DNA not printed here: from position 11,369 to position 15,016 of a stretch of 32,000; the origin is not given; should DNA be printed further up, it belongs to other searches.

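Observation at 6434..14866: Giant orphan protein plus DEAH helicase/DUF1998 operon: Druantia type III-like candidate anti-phage system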

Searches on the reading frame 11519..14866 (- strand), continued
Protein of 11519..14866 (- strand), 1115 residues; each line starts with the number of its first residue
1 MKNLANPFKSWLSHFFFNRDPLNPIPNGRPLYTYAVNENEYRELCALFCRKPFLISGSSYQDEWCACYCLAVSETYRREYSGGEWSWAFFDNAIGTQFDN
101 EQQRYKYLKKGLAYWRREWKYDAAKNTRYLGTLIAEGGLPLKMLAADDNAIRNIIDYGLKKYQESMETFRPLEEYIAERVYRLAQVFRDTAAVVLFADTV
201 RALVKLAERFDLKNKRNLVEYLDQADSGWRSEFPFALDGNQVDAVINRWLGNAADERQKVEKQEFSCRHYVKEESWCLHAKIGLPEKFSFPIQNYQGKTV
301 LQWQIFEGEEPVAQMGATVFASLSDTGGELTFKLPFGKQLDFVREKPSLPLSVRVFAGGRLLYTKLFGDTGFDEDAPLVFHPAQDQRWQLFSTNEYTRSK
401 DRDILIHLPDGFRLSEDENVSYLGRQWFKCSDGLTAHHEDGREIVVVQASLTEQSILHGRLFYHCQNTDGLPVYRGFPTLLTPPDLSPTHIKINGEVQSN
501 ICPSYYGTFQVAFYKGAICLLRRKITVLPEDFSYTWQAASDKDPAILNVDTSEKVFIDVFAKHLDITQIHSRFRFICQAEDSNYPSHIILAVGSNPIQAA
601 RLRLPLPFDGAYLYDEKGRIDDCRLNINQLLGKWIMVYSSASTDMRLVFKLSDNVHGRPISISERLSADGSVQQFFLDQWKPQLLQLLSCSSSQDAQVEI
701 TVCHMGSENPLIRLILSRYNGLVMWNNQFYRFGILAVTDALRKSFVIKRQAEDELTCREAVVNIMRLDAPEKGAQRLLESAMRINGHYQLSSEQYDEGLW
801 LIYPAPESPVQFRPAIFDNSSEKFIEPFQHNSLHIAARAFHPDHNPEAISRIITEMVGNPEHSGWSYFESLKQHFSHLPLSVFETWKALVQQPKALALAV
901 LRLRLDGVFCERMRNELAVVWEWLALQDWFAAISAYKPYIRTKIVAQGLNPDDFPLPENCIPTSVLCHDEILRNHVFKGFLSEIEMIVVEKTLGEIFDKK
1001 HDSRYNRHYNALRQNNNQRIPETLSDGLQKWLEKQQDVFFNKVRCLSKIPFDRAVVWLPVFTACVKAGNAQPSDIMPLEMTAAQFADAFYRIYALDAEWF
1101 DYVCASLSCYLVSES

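Call 66: list_cluster_members(proteins=[window:11519-14866:-, window:4975-6270:-, window:15577-16476:+, P0072])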
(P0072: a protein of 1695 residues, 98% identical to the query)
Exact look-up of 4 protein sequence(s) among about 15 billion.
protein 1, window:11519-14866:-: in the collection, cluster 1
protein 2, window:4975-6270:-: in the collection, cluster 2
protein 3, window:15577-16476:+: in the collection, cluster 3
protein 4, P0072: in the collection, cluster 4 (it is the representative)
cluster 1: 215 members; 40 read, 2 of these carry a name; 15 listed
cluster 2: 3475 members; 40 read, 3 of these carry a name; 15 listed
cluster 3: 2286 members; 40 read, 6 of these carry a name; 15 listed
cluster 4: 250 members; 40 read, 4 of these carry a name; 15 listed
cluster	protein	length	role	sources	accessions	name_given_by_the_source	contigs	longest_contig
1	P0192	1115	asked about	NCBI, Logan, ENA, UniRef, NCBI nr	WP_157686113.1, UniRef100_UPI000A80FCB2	STY4851/ECs_5259 family protein [Neisseria flavescens] | STY4851/ECs_5259 family protein n=1 Tax=Neisseria flavescens TaxID=484 RepID=UPI000A80FCB2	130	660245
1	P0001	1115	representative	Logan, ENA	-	-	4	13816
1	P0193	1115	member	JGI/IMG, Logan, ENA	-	hypothetical protein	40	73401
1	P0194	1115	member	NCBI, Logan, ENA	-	-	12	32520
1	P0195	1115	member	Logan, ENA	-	-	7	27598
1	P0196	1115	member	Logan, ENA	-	-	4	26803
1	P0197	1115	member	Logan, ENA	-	-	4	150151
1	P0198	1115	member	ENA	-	-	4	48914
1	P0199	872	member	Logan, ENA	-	-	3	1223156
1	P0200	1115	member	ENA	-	-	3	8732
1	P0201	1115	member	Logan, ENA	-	-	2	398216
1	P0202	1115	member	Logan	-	-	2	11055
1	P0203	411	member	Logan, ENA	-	-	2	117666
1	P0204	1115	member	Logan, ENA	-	-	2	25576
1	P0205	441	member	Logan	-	-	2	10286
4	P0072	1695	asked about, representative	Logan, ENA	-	-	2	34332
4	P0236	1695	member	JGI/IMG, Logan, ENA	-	helicase domain protein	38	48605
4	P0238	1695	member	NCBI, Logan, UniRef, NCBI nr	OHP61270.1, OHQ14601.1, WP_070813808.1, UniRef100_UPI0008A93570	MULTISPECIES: DEAD/DEAH box helicase [unclassified Neisseria] | DEAD/DEAH box helicase n=1 Tax=unclassified Neisseria TaxID=2623750 RepID=UPI0008A93570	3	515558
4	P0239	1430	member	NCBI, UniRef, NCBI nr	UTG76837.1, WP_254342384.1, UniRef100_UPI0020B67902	DEAD/DEAH box helicase [Neisseria subflava] | DEAD/DEAH box helicase n=2 Tax=Neisseria TaxID=482 RepID=UPI0020B67902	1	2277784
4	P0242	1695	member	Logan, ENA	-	-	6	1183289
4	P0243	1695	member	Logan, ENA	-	-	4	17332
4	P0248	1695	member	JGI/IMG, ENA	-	-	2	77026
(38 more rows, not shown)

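Call 68: predict_structure(alignment_id=A1)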
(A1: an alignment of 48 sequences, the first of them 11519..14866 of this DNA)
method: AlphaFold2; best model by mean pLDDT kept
length: 1115 residues; sequences in the alignment: 48
mean_pLDDT: 85.2   pTM: 0.70
mean pLDDT of the five models: 85.2, 84.2, 84.0, 83.6, 82.5
residues with pLDDT >= 90: 384; 70-90: 647; 50-70: 76; < 50: 8
segments of 3 or more residues with pLDDT < 50: 1-4, 731-734
pLDDT, mean of each block of 10 residues (from residue 1): 64 89 87 91 91 78 93 93 87 87 90 92 83 92 82 90 70 87 86 92 87 86 86 84 87 82 81 86 86 73 87 79 74 74 89 88 83 86 87 86 88 78 85 85 78 77 79 87 81 84 82 87 90 88 88 91 85 86 85 91 88 87 88 87 83 69 77 87 86 87 88 92 80 55 86 83 93 88 75 84 92 89 60 88 88 94 95 92 94 96 91 90 94 93 87 81 89 91 89 81 70 64 90 91 85 90 95 90 84 81 91 78
secondary structure, 60 per line:
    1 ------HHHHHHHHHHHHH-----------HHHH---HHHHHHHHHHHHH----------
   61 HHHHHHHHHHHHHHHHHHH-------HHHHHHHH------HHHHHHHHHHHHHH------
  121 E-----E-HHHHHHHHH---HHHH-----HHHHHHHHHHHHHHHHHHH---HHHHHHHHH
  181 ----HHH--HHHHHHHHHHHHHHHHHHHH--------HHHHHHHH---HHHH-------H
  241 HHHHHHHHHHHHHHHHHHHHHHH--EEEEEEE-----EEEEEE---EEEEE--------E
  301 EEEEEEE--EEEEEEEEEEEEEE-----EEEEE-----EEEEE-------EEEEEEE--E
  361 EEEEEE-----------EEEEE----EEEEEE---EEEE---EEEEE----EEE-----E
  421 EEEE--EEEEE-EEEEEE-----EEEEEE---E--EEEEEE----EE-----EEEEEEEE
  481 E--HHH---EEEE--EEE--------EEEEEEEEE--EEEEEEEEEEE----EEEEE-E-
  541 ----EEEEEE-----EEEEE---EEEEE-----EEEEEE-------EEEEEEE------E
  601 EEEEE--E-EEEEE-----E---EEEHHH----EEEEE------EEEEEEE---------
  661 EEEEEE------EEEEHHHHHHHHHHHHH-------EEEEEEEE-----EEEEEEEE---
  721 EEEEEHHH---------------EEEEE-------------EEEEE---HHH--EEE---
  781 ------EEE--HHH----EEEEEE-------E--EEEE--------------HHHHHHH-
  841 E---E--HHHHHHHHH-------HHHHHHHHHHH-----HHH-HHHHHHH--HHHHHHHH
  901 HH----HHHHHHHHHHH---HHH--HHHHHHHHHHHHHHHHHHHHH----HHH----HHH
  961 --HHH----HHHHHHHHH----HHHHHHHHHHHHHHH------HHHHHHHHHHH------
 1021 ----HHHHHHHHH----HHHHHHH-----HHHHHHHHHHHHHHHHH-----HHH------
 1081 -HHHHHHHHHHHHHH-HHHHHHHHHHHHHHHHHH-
elements in order (helices of 4 or more, strands of 3 or more residues): H7-19 H31-34 H38-50 H61-79 H87-94 H101-114 H129-137 H141-144 H150-168 H172-180 H190-209 H218-225 H229-232 H240-263 E266-272 E278-283 E287-291 E300-307 E310-323 E329-333 E339-343 E351-357 E360-366 E378-382 E387-392 E396-399 E403-407 E412-414 E420-424 E427-431 E433-438 E444-449 E456-461 E473-481 E490-493 E496-498 E507-515 E518-528 E533-537 E545-550 E556-560 E564-568 E574-579 E587-593 E600-605 E610-614 E624-626 E634-638 E645-651 E661-666 E673-676 H677-689 E697-704 E710-717 E721-725 E744-748 E762-766 E775-777 E787-789 E799-804 E815-818 H833-839 H848-856 H864-874 H884-890 H893-902 H907-917 H926-946 H970-978 H983-997 H1004-1014 H1025-1033 H1038-1044 H1050-1066 H1082-1095 H1097-1114

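Call 69: find_encoding_contigs(protein=P0239, flank=6000, max_places=4)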
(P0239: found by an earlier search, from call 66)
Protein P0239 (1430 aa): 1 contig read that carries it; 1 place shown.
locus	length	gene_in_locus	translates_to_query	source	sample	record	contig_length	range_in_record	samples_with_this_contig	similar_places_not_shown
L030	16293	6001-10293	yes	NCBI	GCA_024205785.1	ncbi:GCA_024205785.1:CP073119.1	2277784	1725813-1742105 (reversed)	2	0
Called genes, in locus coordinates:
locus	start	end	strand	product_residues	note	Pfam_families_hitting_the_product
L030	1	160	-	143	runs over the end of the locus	PF02493:MORN (faint)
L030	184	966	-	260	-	PF03747:ADP_ribosyl_GH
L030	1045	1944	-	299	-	PF04381:RdgC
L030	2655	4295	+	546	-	PF27201:YjiT_N, PF27205:YjiT_2nd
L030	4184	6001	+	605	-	-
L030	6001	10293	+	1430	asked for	PF00270:DEAD, PF04851:ResIII (weak), PF27116:YjiV_N, PF00271:Helicase_C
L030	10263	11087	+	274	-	PF09369:MZB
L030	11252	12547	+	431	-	PF02403:Seryl_tRNA_N, PF00587:tRNA-synt_2b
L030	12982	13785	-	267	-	PF10613:Lig_chan-Glu_bd (weak), PF00497:SBP_bac_3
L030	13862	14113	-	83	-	-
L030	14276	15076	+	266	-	-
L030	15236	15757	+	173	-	PF11948:DUF3465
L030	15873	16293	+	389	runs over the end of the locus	PF01053:Cys_Met_Meta_PP, PF00155:Aminotran_1_2, PF00266:Aminotran_5, PF01041:DegT_DnrJ_EryC1 (weak)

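Call 72: fold_search(model_id=the predicted structure, library=pdb)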
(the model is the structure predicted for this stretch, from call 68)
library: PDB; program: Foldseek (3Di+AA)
matches with E <= 10: 833; with E <= 0.001: 10
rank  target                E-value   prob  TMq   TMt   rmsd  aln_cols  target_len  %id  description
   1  7sqc_2A               9.1e-05  0.60  0.07  0.09  64.1       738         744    8  Ciliary C1 central pair apparatus isolated from Chlamydomonas reinhardtii (released 2022-04-13)
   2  9ijj_4G               2.1e-04  0.60  0.07  0.02  58.0       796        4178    8  In situ structure of the central apparatus in mouse sperm axoneme. (released 2025-06-04)
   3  9flw_A                3.3e-04  0.85  0.07  0.13  47.9       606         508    8  CryoEM structure of the fragment-6 (3571-4078) in the grappling hook protein A (GhpA) in the bacterium Aureispira sp.  (released 2024-10-16)
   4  9ijj_4A               3.4e-04  0.35  0.08  0.04  32.5      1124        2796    8  In situ structure of the central apparatus in mouse sperm axoneme. (released 2025-06-04)
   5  7sqc_F1               3.8e-04  0.82  0.07  0.13  37.1       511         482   10  Ciliary C1 central pair apparatus isolated from Chlamydomonas reinhardtii (released 2022-04-13)
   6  8wa2_E                3.9e-04  0.51  0.06  0.06  27.4       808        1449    8  cryo-EM structure of native mastigonemes isolated from Chlamydomonas reinhardtii at 3.0 angstrom resolution (released 2024-04-10)
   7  8hmf_E                5.1e-04  0.18  0.06  0.06  34.8      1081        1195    9  head module state 2 of Tetrahymena IFT-A (released 2023-06-14)
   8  8v29_B                7.8e-04  0.80  0.09  0.15  38.8       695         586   10  Cryo-EM structure of human type I OSM receptor complex: model for full extracellular assembly (released 2024-11-20)
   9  8d6a_B                8.9e-04  0.87  0.08  0.17  31.3       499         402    7  Cryo-EM structure of human LIF signaling complex: model containing the interaction core region (released 2023-03-29)
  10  7som_D                8.9e-04  0.38  0.06  0.05  46.1       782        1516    9  Ciliary C2 central pair apparatus isolated from Chlamydomonas reinhardtii (released 2022-04-13)
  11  9ijj_O                1.1e-03  0.38  0.07  0.06  50.5       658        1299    9  In situ structure of the central apparatus in mouse sperm axoneme. (released 2025-06-04)
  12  8enu_G                1.3e-03  0.66  0.10  0.14  23.8       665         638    9  Structure of the C3bB proconvertase in complex with lufaxin (released 2023-08-09)
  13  5i99                  1.9e-03  0.87  0.07  0.15  29.0       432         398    9  Crystal structure of mouse CNTN3 Ig5-Fn2 domains (released 2016-08-31)
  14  2jll                  2.2e-03  0.82  0.08  0.17  24.9       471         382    7  Crystal structure of NCAM2 IgIV-FN3II (released 2009-11-17)
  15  5ftx                  2.6e-03  0.44  0.07  0.11  27.2       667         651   11  Structure of surface layer protein SbsC, domains 4-9 (released 2017-02-22)
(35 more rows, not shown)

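Call 76: find_encoding_contigs(protein=P0085, flank=6000, max_places=2)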
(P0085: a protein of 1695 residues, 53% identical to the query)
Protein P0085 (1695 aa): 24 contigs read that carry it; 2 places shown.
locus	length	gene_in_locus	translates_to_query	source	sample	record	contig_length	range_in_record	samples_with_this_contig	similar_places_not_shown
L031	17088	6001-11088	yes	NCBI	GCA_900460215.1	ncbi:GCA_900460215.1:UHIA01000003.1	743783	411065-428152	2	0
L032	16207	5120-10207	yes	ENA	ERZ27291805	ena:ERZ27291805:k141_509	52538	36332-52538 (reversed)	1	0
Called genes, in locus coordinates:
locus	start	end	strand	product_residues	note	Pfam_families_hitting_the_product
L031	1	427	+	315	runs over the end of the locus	PF13177:DNA_pol3_delta2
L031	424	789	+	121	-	-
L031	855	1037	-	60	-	-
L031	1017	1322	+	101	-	PF02677:QueH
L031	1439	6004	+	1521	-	PF27201:YjiT_N, PF27205:YjiT_2nd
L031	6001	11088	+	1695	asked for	PF00270:DEAD, PF04851:ResIII, PF27116:YjiV_N, PF00271:Helicase_C, PF09369:MZB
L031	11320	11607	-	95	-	-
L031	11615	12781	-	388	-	PF00872:Transposase_mut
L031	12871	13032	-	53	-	-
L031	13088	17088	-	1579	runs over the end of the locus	PF03797:Autotransporter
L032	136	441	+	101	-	PF02677:QueH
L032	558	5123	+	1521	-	PF27201:YjiT_N, PF27205:YjiT_2nd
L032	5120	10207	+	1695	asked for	PF00270:DEAD, PF04851:ResIII, PF27116:YjiV_N, PF00271:Helicase_C, PF09369:MZB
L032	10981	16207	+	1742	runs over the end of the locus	PF13018:ESPR, PF05860:TPS, PF07581:Glug (faint), PF26363:Phospholipase-like, PF01764:Lipase_3 (weak)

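Call 77: find_encoding_contigs(protein=P0162, flank=6000, max_places=2)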
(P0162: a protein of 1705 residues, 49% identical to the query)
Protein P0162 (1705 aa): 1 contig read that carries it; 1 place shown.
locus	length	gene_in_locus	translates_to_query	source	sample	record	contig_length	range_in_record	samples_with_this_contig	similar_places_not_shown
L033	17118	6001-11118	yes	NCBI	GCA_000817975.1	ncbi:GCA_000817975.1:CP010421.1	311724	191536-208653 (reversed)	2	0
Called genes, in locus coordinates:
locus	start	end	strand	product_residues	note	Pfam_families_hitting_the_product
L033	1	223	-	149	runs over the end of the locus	PF09722:Xre_MbcA_ParS_C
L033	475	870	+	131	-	PF27247:MJ1673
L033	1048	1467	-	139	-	PF01850:PIN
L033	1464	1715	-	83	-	PF02604:PhdYeFM_antitox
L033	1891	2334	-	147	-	-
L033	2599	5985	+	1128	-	PF27201:YjiT_N, PF27205:YjiT_2nd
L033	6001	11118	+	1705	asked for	PF00270:DEAD, PF27116:YjiV_N, PF00271:Helicase_C, PF09369:MZB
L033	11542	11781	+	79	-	-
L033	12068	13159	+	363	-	PF13483:Lactamase_B_3, PF12706:Lactamase_B_2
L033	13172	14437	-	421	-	PF07690:MFS_1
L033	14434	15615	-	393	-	PF00144:Beta-lactamase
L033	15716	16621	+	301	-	PF00126:HTH_1, PF03466:LysR_substrate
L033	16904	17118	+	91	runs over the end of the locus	PF08681:TacA1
